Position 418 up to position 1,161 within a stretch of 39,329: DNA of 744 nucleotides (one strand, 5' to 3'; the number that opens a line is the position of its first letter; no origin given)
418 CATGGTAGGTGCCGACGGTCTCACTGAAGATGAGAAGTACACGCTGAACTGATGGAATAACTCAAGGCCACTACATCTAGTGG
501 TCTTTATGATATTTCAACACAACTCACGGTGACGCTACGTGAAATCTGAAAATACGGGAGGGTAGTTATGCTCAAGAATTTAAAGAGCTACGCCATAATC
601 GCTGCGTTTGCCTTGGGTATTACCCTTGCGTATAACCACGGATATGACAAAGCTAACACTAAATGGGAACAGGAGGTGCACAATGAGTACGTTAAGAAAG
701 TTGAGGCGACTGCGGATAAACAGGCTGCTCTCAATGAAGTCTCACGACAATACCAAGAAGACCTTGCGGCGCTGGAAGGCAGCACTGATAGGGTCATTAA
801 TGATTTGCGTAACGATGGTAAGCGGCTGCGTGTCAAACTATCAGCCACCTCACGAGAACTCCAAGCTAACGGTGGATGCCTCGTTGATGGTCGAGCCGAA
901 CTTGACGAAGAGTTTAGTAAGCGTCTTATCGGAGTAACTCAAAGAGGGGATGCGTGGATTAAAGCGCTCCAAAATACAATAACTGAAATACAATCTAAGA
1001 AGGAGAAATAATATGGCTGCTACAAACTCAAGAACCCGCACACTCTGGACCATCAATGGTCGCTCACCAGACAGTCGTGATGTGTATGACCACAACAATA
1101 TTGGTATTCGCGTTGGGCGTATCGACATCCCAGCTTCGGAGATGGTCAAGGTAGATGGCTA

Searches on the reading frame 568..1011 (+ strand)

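Call 70: search_protein_families(library=pfam, proteins=[window:568-1011:+], max_evalue=0.01)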
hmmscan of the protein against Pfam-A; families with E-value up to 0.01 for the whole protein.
window:568-1011:+ (147 aa): 1 family
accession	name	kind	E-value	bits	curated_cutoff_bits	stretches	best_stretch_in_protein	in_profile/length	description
PF03245.18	Phage_lysis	-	4.9e-07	30.4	25.4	1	28-118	6-98/126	Bacteriophage Rz lysis protein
